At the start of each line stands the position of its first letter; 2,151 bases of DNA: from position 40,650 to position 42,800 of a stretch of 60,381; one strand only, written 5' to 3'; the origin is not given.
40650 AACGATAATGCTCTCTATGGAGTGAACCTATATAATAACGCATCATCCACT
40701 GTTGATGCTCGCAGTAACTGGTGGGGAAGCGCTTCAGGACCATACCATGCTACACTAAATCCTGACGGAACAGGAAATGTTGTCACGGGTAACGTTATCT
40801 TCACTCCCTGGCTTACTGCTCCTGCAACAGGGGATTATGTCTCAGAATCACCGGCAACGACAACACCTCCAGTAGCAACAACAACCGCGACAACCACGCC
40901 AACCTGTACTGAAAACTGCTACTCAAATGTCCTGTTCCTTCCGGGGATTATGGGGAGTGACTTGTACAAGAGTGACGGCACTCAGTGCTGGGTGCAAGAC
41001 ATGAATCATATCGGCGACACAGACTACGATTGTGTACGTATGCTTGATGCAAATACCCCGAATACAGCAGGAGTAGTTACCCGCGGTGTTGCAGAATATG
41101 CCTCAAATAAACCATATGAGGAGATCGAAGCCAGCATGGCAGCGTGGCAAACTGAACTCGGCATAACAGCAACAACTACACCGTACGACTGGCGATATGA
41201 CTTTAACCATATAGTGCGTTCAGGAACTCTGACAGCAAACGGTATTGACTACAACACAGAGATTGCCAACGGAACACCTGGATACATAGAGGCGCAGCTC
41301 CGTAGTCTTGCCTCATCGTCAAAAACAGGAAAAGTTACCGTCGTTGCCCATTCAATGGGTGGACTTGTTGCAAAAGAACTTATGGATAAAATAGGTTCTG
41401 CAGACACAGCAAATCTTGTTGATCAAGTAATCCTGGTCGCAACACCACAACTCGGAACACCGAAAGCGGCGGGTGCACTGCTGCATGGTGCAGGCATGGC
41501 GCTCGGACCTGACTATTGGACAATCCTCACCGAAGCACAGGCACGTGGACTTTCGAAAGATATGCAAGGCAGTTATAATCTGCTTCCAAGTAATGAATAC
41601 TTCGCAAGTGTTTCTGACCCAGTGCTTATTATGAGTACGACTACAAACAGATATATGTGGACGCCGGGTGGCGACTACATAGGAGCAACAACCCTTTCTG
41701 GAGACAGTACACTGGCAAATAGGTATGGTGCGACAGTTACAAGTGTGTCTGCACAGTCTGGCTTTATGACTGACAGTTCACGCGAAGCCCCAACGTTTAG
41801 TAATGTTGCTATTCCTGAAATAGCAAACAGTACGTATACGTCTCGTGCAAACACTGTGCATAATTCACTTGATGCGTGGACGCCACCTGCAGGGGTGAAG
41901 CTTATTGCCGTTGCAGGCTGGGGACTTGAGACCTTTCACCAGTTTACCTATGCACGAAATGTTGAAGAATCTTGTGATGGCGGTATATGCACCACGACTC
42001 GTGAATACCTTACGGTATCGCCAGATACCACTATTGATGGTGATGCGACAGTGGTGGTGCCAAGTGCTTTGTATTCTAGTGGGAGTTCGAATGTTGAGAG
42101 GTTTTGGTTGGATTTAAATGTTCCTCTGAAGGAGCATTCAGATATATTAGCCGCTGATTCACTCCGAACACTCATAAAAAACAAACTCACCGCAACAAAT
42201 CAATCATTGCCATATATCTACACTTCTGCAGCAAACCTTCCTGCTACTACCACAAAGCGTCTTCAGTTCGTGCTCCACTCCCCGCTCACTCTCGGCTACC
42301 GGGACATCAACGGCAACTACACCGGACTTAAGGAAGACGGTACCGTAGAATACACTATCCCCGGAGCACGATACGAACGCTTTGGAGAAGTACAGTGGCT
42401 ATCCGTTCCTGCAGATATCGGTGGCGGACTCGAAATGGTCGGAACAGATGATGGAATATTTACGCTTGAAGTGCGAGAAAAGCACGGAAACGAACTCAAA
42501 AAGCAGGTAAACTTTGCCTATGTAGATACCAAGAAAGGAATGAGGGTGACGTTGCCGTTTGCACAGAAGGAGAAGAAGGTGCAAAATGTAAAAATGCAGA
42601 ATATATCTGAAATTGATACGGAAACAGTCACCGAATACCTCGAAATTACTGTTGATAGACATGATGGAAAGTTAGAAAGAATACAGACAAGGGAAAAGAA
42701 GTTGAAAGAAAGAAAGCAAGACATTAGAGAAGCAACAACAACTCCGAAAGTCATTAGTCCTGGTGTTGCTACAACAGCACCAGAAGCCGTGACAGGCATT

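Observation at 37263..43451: Giant beta-helix surface protein carrying an LCAT-like lipase/acyltransferase domain: candidate host-contact, lipid-harvesting machine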

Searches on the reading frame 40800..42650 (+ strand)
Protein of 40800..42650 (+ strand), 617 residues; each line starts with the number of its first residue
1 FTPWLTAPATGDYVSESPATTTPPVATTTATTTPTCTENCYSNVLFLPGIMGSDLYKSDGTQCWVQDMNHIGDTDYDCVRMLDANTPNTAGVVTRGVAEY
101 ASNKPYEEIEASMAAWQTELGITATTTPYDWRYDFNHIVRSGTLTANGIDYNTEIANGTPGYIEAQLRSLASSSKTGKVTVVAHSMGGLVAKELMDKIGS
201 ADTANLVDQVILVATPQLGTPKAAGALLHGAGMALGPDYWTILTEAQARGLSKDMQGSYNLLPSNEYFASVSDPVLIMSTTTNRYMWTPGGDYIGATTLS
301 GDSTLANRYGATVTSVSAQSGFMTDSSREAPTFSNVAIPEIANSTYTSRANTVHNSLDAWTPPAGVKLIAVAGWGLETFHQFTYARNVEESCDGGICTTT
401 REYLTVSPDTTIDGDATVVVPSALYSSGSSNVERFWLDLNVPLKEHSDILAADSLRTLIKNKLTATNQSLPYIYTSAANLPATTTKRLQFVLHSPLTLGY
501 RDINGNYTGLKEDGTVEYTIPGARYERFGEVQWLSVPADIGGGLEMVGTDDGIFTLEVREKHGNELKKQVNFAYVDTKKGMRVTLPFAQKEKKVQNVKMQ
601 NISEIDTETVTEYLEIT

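Call 14: search_solved_structures(query=window:40800-42650:+, max_evalue=1, show_alignments=3)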
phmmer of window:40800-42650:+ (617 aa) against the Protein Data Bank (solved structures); distinct sequences matched with E-value up to 1: 5.
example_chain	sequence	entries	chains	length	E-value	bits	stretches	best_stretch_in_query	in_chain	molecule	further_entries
4qkr_A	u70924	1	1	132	0.12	14.1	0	398-425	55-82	DE NOVO PROTEIN 6XTYR/PV2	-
6jo5_G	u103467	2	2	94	0.57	11.9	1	323-376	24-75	Photosystem I reaction center subunit V, chloroplastic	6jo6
9se6_G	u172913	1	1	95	0.58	11.9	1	323-376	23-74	Photosystem I reaction center subunit V, chloroplastic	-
7bgi_G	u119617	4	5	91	0.61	11.8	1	323-376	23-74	Photosystem I reaction center subunit V, chloroplastic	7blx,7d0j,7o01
3o4d_A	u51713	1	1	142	0.82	11.4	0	398-416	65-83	de novo designed beta-trefoil architecture with symmetric primary structure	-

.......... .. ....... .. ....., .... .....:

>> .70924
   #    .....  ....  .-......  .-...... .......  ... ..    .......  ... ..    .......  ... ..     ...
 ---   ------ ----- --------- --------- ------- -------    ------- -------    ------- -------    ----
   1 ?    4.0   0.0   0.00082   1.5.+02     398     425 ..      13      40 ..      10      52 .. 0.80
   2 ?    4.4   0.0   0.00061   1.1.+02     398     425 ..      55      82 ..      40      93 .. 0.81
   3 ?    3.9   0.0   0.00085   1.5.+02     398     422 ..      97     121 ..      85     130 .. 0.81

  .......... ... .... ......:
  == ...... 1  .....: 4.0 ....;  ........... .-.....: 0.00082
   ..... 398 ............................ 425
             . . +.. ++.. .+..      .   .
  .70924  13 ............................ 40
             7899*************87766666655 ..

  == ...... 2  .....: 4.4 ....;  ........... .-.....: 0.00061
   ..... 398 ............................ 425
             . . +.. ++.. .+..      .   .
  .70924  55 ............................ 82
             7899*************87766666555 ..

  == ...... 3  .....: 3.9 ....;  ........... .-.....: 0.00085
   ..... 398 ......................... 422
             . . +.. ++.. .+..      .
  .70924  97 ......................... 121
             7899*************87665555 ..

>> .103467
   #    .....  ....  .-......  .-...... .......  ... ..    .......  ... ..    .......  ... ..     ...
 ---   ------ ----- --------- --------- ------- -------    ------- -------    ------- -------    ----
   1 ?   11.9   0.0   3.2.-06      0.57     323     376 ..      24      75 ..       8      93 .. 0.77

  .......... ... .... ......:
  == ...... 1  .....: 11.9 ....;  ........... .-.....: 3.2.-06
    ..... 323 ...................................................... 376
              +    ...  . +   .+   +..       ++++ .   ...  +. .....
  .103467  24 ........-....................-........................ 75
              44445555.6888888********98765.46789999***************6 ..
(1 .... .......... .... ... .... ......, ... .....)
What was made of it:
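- Tried and rejected: This gave only noise (call 14).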

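Call 23: find_homologous_proteins(query=window:40875-42572:+, max_evalue=0.001)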
Query window:40875-42572:+ (566 aa): 333 proteins with E <= 0.001 among 8000 candidates; the best 120 are listed.
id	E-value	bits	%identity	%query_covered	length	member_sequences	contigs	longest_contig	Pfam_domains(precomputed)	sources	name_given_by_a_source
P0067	4.2e-160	552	50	98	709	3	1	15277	PF02450.22,PF24096.3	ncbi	-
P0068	4.9e-111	390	41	97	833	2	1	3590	PF02450.22,PF18676.7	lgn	-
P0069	8.6e-108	379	40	98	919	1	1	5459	PF02450.22,PF24096.3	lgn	-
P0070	9.1e-107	376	41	95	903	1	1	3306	PF02450.22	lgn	-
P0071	4.8e-105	370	40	95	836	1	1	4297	PF02450.22,PF18676.7,PF24096.3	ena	-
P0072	1.9e-99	352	41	95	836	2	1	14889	PF02450.22,PF24096.3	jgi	-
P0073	2.4e-94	335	39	98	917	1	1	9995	PF02450.22,PF24096.3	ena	-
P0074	2.0e-93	332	39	98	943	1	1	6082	PF02450.22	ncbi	-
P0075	5.2e-93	331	38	96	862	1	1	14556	PF02450.22,PF24096.3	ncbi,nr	ncbi:MAG: hypothetical protein PHE24_06350, partial [Patescibacteria group bacterium]|nr:hypothetica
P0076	6.3e-93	330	37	98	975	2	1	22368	PF02450.22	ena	-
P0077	6.4e-93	330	38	96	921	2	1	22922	PF02450.22,PF24096.3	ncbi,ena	-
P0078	7.1e-93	330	38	98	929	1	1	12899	PF02450.22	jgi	-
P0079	2.1e-92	329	42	81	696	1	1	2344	PF02450.22,PF07819.20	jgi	jgi:pimeloyl-ACP methyl ester carboxylesterase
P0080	6.6e-91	324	38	97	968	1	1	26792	PF02450.22,PF24096.3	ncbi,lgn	-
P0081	2.0e-89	319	39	84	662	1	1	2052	PF02450.22,PF24096.3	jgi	jgi:hypothetical protein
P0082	8.6e-89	317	38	99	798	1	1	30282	PF02450.22,PF24096.3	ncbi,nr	ncbi:hypothetical protein FJY94_04125, partial [Candidatus Kaiserbacteria bacterium]|nr:hypothetical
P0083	3.8e-88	315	36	96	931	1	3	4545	PF02450.22,PF07819.20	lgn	-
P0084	4.3e-88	314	39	95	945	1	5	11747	PF02450.22,PF24096.3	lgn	-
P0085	2.2e-87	312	37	95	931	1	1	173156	PF02450.22,PF24096.3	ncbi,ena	-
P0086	5.5e-87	311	36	93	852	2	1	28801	PF02450.22,PF18676.7,PF24096.3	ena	-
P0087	9.2e-87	310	38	94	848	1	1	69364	PF02450.22,PF24096.3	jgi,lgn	jgi:hypothetical protein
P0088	6.2e-86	307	38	90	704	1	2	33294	PF02450.22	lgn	-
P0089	6.8e-85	304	36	95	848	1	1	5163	PF02450.22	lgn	-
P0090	4.1e-84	301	36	96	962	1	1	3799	PF02450.22,PF18676.7,PF24096.3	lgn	-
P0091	3.7e-83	298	35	97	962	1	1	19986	PF02450.22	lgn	-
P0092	4.3e-83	298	37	93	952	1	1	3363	PF02450.22,PF24096.3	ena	-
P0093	3.0e-82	295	37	98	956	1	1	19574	PF02450.22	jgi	jgi:pimeloyl-ACP methyl ester carboxylesterase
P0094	3.4e-81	292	37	95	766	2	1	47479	PF02450.22,PF24096.3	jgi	jgi:pimeloyl-ACP methyl ester carboxylesterase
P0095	3.9e-80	288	37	95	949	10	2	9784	PF02450.22,PF24096.3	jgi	jgi:pimeloyl-ACP methyl ester carboxylesterase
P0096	8.0e-80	287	37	95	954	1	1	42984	PF02450.22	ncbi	-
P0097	1.7e-79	286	36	94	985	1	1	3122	PF02450.22,PF24096.3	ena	-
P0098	4.8e-79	285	38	95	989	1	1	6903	PF02450.22,PF24096.3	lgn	-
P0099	4.8e-79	285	36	96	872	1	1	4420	PF02450.22,PF24096.3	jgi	jgi:pimeloyl-ACP methyl ester carboxylesterase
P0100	1.2e-78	283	37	93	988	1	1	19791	PF02450.22,PF24096.3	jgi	-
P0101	2.0e-78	283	37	99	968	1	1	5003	PF02450.22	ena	-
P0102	2.5e-78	282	36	99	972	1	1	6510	PF12697.14,PF02450.22,PF07819.20,PF24096.3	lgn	-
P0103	4.5e-78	281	34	97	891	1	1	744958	PF02450.22,PF24096.3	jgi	jgi:pimeloyl-ACP methyl ester carboxylesterase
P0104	1.1e-77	280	37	95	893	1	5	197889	PF02450.22,PF24096.3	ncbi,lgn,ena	-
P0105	2.9e-77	279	34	97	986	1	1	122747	PF02450.22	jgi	jgi:pimeloyl-ACP methyl ester carboxylesterase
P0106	3.7e-77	278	36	99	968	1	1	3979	PF02450.22,PF24096.3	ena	-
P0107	4.5e-77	278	35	92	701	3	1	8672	PF02450.22,PF24096.3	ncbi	ncbi:MAG: hypothetical protein WCT07_03885, partial [Candidatus Paceibacterota bacterium]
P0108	5.2e-77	278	36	95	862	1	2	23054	PF02450.22,PF24096.3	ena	-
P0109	6.5e-77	278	35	98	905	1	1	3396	PF02450.22,PF24514.2,PF07819.20,PF24096.3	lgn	-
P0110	1.0e-76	277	36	95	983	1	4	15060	PF02450.22,PF24096.3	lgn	-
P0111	2.0e-76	276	36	97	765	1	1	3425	PF02450.22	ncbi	-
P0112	2.6e-76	276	34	97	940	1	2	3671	PF02450.22,PF24096.3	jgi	-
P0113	3.9e-76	275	37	97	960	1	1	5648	PF02450.22,PF24096.3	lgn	-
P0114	5.6e-76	274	36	96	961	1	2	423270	PF02450.22,PF24096.3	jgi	jgi:pimeloyl-ACP methyl ester carboxylesterase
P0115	7.9e-76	274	35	94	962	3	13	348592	PF02450.22,PF16403.12,PF24514.2,PF24096.3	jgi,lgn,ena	jgi:pimeloyl-ACP methyl ester carboxylesterase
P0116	2.0e-75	273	33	99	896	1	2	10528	PF02450.22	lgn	-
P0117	3.0e-75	272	35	97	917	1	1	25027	PF02450.22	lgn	-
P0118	4.2e-75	272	34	99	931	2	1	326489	PF02450.22,PF24096.3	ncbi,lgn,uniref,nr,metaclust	ncbi:hypothetical protein A2917_03440 [Candidatus Nomurabacteria bacterium RIFCSPLOWO2_01_FULL_42_17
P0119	5.6e-75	271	37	95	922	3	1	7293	PF02450.22,PF24096.3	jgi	jgi:pimeloyl-ACP methyl ester carboxylesterase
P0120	5.7e-75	271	37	92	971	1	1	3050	PF02450.22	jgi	jgi:pimeloyl-ACP methyl ester carboxylesterase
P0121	2.3e-74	269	35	95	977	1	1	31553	PF02450.22,PF05990.19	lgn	-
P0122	2.5e-74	269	36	97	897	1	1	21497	PF02450.22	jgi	-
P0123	2.7e-74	269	35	98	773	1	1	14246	PF02450.22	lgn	-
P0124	9.4e-74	267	35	96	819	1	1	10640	PF02450.22,PF24096.3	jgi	jgi:pimeloyl-ACP methyl ester carboxylesterase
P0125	7.3e-73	264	35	95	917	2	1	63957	PF02450.22,PF24096.3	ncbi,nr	ncbi:MAG: hypothetical protein KA104_00290, partial [Candidatus Pacebacteria bacterium]|nr:hypotheti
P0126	2.3e-72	263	39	78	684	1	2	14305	PF05057.21,PF02450.22,PF07819.20,PF24096.3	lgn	-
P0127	2.4e-72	262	36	95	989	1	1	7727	PF02450.22,PF24096.3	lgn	-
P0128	2.4e-71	259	35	98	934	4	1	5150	PF02450.22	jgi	-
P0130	5.7e-71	258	33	96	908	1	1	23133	PF02450.22,PF24096.3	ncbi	ncbi:MAG: lipase/acyltransferase domain-containing protein, partial [Candidatus Paceibacterota bacte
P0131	7.7e-71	258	35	95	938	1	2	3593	PF02450.22,PF00975.27,PF07819.20,PF04862.19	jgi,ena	jgi:choice-of-anchor C domain-containing protein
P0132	1.3e-70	257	34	97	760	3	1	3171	PF02450.22,PF24096.3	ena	-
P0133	1.5e-70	257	35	98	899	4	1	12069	PF02450.22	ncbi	ncbi:MAG: hypothetical protein AAB665_02685, partial [Patescibacteria group bacterium]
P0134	5.0e-70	255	35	98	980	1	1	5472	PF02450.22,PF24096.3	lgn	-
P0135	5.2e-70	255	35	98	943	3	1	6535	PF02450.22,PF24096.3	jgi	-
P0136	7.9e-70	254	35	94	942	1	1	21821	PF02450.22,PF18676.7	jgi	jgi:pimeloyl-ACP methyl ester carboxylesterase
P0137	1.5e-69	253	37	96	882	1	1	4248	PF02450.22,PF05990.19,PF24096.3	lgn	-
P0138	1.6e-69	253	33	92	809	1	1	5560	PF02450.22,PF24096.3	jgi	jgi:pimeloyl-ACP methyl ester carboxylesterase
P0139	2.1e-69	253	32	98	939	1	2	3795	PF02450.22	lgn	-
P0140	3.2e-69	252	34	96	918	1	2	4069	PF02450.22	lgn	-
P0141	3.3e-69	252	34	96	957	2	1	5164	PF02450.22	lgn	-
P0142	6.9e-69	251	33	95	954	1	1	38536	PF02450.22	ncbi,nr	ncbi:MAG: hypothetical protein Q7S05_00980 [bacterium]|nr:hypothetical protein [bacterium]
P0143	2.4e-68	249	34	99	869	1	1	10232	PF05057.21,PF02450.22,PF18676.7,PF07819.20,PF24096.3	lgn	-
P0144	2.7e-68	249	34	97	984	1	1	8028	PF02450.22,PF18676.7,PF24096.3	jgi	-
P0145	6.2e-68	248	35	93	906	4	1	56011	PF02450.22,PF05990.19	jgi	jgi:pimeloyl-ACP methyl ester carboxylesterase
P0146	1.0e-67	247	35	98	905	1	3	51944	PF02450.22,PF24096.3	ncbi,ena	-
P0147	1.3e-67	247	35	97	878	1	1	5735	PF02450.22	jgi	jgi:pimeloyl-ACP methyl ester carboxylesterase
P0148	1.3e-67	247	33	96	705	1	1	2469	PF02450.22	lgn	-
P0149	1.4e-67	247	34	95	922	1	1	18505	PF02450.22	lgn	-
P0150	1.6e-67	247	35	97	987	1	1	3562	PF02450.22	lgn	-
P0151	3.0e-67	246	33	96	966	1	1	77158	PF02450.22,PF24096.3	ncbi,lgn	-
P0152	3.4e-67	246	35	97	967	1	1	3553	PF02450.22,PF24096.3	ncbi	ncbi:MAG: Acetyltransferases and hydrolases with the alpha/beta hydrolase fold protein, partial [Par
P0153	3.6e-67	245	35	96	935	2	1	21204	PF02450.22,PF05990.19,PF24096.3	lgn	-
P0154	4.0e-67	245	34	96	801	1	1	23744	PF02450.22,PF24096.3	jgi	jgi:pimeloyl-ACP methyl ester carboxylesterase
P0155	4.6e-67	245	31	96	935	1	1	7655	PF02450.22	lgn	-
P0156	5.1e-67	245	34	95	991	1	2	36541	PF02450.22,PF24096.3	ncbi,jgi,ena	-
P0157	8.8e-67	244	35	97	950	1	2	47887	PF02450.22,PF24096.3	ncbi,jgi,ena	-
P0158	1.0e-66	244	35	94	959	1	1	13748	PF02450.22,PF18676.7,PF24096.3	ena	-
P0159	1.3e-66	244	32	96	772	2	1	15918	PF02450.22,PF24096.3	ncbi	ncbi:MAG: hypothetical protein WAZ50_00310, partial [Minisyncoccia bacterium]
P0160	1.5e-66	243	35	95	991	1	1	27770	PF02450.22,PF16403.12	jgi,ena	-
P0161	1.8e-66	243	33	98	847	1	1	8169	PF02450.22,PF24096.3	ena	-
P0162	1.9e-66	243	33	95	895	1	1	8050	PF02450.22,PF24096.3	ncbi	-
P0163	5.9e-66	241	35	96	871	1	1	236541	PF05057.21,PF02450.22,PF24096.3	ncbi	-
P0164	6.7e-66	241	35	81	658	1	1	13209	PF02450.22,PF24096.3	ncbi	-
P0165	9.0e-66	241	34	98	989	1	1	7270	PF05057.21,PF02450.22,PF18676.7,PF24096.3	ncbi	-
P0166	9.6e-66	241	34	94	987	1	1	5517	PF02450.22,PF24096.3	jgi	jgi:pimeloyl-ACP methyl ester carboxylesterase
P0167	1.0e-65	241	34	97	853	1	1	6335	PF02450.22,PF24096.3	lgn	-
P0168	1.1e-65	241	34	98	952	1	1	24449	PF02450.22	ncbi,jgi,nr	ncbi:hypothetical protein FJY93_03800 [Candidatus Kaiserbacteria bacterium]|nr:hypothetical protein 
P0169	6.1e-65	238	33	96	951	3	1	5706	PF02450.22,PF24096.3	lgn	-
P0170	1.8e-64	237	35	94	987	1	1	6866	PF02450.22,PF24096.3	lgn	-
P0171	2.2e-64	236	34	94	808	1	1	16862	PF02450.22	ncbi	-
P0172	4.1e-64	235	32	99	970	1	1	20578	PF02450.22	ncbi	-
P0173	5.4e-64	235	33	96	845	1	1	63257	PF02450.22,PF24096.3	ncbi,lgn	-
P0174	7.9e-64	234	34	93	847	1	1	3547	PF17963.8,PF02450.22,PF24096.3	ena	-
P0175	1.1e-63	234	34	97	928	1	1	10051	PF02450.22,PF07819.20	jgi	jgi:pimeloyl-ACP methyl ester carboxylesterase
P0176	1.2e-63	234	32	97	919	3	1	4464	PF02450.22,PF24096.3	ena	-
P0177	2.5e-63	233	35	97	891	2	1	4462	PF02450.22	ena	-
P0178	2.8e-63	233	34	94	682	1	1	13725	PF02450.22,PF24096.3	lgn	-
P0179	3.1e-63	232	31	96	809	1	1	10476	PF02450.22,PF24096.3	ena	-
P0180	3.2e-63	232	34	98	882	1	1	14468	PF02450.22,PF24096.3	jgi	jgi:pimeloyl-ACP methyl ester carboxylesterase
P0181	4.2e-63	232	34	96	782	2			PF02450.22,PF07819.20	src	-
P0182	4.9e-63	232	34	96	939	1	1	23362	PF02450.22,PF24096.3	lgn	-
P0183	5.1e-63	232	32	98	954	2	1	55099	PF02450.22,PF24096.3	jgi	jgi:pimeloyl-ACP methyl ester carboxylesterase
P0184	5.2e-63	232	33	95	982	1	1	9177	PF02450.22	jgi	jgi:pimeloyl-ACP methyl ester carboxylesterase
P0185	1.1e-62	231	34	95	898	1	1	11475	PF02450.22,PF24096.3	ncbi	-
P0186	1.3e-62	230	33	97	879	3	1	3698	PF02450.22,PF24096.3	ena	-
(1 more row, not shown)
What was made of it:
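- At least 333 homologues, all named ones from Patescibacteria (call 23).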

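Call 34: find_related_loci(query=A1, collection=genome_contigs, flank=8000)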
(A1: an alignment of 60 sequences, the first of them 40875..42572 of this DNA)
Query A1 (566 aa) in genome_contigs; peptide patterns used: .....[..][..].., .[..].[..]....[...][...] (x = any residue, [..] = any of these).
582 stretches matched a pattern; 545 encode a relative of the query (tblastn E <= 1e-3); the best 80 are kept; 80 distinct loci.
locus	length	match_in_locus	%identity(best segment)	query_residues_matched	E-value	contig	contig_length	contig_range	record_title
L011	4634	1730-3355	43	13-560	8e-120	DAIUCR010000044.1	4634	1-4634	MAG TPA_asm: Patescibacteria group bacterium isolate CTOTU11756 NODE_6413_length_4634_cov_5.074034, whole genome shotgun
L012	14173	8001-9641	38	16-560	4e-106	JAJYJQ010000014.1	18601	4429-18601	MAG: bacterium isolate DBS2-1.bin164 NODE_5320_length_18601_cov_1.713814, whole genome shotgun sequence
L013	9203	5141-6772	38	16-560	6e-105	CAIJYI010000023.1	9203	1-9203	uncultured bacterium isolate KR_bin-0332 genome assembly, contig: bin-0332:23/45, whole genome shotgun sequence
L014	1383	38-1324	43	103-547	3e-112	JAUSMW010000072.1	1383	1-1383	MAG: Candidatus Saccharibacteria bacterium isolate E19_maxbin.112_sub E19_k141_704112, whole genome shotgun sequence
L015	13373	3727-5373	38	18-560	9e-102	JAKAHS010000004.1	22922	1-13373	MAG: bacterium isolate WY3.bin123 NODE_3562_length_22922_cov_1.654266, whole genome shotgun sequence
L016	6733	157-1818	37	6-550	2e-100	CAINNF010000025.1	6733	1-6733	Candidatus Adlerbacteria bacterium isolate C24_bin-0997 genome assembly, contig: bin-0997:25/25, whole genome shotgun se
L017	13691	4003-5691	38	17-560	2e-99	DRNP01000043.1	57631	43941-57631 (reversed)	MAG TPA_asm: Candidatus Kaiserbacteria bacterium isolate HyVt-514 HyVt-514_k145_73996, whole genome shotgun sequence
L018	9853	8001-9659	37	15-564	9e-98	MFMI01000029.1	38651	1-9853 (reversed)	MAG: Candidatus Kaiserbacteria bacterium RIFCSPLOWO2_02_FULL_54_13 rifcsplowo2_02_scaffold_7422, whole genome shotgun se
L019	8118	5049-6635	36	15-560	2e-97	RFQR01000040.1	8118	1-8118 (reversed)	MAG: bacterium isolate WB4_3_0878 contig_100_39, whole genome shotgun sequence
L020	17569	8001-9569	38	15-538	8e-96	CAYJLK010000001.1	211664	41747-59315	MAG TPA_asm: uncultured Candidatus Saccharibacteria bacterium isolate ERP124720_co1_118 genome assembly, contig: NODE_69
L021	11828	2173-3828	38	15-558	6e-95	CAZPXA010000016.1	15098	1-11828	MAG TPA_asm: uncultured Candidatus Saccharibacteria bacterium isolate binchicken_co134_412 genome assembly, contig: NODE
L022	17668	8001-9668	36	1-560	5e-93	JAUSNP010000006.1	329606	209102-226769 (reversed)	MAG: Candidatus Moraniibacteriota bacterium isolate E19_metabat.bin.91 E19_k141_503813, whole genome shotgun sequence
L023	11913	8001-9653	35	7-550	5e-93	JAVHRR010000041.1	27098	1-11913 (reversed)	MAG: Candidatus Paceibacterota bacterium isolate WB02no4_35_12 NODE_782_length_27098_cov_7.486374, whole genome shotgun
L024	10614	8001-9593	38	16-561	5e-93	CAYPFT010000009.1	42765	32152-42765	MAG TPA_asm: uncultured Candidatus Saccharibacteria bacterium isolate SRP090828_co3_53 genome assembly, contig: NODE_111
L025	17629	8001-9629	37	17-563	5e-93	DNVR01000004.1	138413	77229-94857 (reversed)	MAG TPA_asm: Candidatus Moraniibacteriota bacterium isolate UBA12142 contig_41, whole genome shotgun sequence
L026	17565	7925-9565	36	11-563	6e-93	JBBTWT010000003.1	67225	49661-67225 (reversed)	MAG: Patescibacteria group bacterium isolate H32-bin019_1 H32_bin019_1_000000000003, whole genome shotgun sequence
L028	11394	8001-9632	36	14-562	2e-92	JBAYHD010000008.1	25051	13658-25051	MAG: Candidatus Paceibacterota bacterium isolate SO_2016_GW1_141 scaffold03473_OW334_2016, whole genome shotgun sequence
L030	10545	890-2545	36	9-560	8e-92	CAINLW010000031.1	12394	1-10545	uncultured bacterium isolate MJ-time_bin-8470 genome assembly, contig: bin-8470:31/64, whole genome shotgun sequence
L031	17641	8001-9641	36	11-560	3e-91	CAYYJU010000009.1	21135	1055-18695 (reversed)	MAG TPA_asm: uncultured Candidatus Saccharibacteria bacterium isolate SRP286056_co1_681 genome assembly, contig: NODE_29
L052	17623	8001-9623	36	11-563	6e-86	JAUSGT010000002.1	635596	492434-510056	MAG: Candidatus Moraniibacteriota bacterium isolate E14_metabat.bin.14 E14_k141_1001272, whole genome shotgun sequence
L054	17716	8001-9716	35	1-560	9e-86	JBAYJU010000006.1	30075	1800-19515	MAG: Candidatus Paceibacterota bacterium isolate SO_2016_GW1_63 scaffold02755_OW334_2016, whole genome shotgun sequence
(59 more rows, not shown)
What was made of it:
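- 545 matching stretches in GTDB species representatives (call 34).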
